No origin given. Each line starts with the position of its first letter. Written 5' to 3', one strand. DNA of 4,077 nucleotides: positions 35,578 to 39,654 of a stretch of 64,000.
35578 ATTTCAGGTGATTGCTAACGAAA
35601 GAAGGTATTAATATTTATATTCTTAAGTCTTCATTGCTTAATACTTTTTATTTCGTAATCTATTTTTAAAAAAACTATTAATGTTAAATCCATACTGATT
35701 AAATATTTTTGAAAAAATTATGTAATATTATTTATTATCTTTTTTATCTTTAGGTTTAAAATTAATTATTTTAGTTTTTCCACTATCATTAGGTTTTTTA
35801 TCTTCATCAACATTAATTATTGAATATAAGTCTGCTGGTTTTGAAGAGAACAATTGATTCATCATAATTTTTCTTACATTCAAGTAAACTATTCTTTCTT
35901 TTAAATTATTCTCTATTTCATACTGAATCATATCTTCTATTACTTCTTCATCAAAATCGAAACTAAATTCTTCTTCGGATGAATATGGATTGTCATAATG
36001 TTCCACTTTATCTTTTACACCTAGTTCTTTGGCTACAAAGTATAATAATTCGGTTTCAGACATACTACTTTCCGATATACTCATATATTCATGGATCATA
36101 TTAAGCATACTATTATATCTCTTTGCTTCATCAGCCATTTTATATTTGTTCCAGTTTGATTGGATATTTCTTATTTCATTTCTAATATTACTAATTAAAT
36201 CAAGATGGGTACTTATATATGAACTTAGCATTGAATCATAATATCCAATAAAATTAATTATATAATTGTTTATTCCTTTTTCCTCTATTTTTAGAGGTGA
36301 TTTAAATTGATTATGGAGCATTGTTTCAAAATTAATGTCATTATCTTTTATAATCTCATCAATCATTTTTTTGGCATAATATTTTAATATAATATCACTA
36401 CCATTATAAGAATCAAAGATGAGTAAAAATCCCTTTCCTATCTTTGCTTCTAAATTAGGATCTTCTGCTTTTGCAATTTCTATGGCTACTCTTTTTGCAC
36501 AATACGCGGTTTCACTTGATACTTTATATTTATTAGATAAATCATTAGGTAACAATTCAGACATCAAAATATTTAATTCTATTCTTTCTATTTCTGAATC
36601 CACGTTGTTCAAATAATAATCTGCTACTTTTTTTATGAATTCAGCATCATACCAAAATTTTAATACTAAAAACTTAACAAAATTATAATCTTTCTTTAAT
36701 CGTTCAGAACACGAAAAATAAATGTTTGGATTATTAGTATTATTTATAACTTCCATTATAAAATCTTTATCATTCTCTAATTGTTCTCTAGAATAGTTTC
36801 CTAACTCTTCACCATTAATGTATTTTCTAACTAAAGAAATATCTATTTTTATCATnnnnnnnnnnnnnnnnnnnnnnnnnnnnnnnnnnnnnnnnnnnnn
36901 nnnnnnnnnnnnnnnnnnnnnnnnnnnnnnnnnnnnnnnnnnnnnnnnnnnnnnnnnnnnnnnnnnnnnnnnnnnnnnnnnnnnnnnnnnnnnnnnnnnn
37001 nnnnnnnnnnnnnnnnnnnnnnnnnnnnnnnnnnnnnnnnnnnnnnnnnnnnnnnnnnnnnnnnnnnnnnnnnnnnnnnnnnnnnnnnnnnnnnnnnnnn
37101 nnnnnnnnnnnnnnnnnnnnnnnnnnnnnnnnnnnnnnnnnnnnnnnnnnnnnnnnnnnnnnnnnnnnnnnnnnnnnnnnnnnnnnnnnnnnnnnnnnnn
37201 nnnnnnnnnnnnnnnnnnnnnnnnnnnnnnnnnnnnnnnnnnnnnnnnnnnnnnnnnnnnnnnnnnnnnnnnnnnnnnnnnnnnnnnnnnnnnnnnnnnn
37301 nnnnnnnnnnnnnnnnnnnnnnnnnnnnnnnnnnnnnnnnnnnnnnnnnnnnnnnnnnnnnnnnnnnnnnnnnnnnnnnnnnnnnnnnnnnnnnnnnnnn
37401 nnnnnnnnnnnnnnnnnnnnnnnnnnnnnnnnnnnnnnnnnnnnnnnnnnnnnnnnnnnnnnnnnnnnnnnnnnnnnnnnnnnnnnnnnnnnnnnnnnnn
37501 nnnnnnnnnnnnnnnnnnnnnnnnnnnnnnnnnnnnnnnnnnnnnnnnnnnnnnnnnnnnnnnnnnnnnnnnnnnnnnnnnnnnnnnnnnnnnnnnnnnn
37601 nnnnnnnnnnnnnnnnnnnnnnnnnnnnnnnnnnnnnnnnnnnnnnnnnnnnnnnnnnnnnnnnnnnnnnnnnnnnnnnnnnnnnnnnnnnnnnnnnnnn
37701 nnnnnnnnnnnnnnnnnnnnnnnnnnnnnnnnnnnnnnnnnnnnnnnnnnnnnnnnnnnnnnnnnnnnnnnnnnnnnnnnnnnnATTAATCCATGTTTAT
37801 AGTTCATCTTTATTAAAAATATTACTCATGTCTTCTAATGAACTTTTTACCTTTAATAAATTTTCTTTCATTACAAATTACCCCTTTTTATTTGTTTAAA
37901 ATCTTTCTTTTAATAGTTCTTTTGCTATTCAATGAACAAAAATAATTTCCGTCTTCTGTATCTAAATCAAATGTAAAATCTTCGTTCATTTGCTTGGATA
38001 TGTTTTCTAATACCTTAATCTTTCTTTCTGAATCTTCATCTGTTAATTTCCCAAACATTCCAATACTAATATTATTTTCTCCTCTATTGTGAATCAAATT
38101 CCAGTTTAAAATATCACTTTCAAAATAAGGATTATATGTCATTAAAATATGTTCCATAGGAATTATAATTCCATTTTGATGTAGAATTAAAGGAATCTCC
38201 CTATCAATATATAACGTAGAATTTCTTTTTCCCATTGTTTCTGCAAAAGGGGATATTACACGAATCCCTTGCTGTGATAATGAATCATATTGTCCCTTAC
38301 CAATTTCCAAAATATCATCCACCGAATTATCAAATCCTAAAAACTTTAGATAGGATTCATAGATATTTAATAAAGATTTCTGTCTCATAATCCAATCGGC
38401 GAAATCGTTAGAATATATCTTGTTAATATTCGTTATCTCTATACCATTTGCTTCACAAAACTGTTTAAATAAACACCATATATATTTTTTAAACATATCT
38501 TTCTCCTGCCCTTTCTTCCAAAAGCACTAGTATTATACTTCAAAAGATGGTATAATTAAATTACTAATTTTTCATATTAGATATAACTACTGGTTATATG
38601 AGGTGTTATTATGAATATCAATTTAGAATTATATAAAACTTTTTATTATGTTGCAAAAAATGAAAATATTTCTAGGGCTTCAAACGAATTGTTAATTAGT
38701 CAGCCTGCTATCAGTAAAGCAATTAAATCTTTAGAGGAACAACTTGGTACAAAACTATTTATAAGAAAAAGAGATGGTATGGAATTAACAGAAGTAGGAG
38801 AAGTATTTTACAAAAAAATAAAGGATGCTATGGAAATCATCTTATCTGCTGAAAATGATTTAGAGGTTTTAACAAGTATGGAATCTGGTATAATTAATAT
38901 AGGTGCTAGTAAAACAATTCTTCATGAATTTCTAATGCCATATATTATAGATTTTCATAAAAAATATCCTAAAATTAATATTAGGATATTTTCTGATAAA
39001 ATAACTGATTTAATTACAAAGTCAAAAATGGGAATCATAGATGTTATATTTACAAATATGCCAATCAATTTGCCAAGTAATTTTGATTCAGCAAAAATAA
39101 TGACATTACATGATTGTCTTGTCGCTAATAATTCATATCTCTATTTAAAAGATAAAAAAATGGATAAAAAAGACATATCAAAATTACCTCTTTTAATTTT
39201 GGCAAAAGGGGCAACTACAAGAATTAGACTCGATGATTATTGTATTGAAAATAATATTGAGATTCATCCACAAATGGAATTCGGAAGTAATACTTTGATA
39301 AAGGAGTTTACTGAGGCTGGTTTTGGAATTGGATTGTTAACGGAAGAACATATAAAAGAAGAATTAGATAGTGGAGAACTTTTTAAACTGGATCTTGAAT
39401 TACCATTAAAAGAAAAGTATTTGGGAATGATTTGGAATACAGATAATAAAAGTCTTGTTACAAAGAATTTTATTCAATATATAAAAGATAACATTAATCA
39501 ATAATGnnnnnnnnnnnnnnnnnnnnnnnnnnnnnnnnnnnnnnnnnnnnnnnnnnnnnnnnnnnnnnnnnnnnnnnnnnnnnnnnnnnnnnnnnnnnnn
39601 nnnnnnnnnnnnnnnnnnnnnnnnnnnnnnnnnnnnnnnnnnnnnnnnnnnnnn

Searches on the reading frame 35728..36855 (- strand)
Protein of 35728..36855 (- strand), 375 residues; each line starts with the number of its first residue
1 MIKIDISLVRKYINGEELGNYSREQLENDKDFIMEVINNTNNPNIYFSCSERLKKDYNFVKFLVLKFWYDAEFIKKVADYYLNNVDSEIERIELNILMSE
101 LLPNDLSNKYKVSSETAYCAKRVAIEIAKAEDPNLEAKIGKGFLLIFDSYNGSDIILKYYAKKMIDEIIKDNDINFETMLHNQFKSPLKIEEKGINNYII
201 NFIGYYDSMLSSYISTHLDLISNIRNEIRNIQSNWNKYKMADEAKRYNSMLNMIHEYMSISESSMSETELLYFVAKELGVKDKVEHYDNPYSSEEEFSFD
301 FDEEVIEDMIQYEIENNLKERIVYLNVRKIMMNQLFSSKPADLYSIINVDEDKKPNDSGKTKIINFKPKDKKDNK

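Call 78: search_protein_families(library=pfam, proteins=[window:35728-36855:-], max_evalue=0.0001)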
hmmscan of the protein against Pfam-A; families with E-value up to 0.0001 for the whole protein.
window:35728-36855:- (375 aa): 1 family
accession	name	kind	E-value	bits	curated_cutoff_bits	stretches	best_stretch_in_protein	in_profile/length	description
PF13475.11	DUF4116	-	2.1e-05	24.4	24.9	0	29-69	1-39/49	Domain of unknown function (DUF4116)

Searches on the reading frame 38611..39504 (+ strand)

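Call 78: search_protein_families(library=pfam, proteins=[window:38611-39504:+], max_evalue=0.0001)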
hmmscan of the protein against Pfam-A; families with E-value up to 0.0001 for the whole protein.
window:38611-39504:+ (297 aa): 2 families
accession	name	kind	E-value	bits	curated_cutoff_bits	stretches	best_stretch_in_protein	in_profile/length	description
PF03466.25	LysR_substrate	-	4.5e-30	105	28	1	91-294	4-207/209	LysR substrate binding domain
PF00126.33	HTH_1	-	9.3e-19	67.6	26.6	1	6-64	2-60/60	Bacterial regulatory helix-turn-helix protein, lysR family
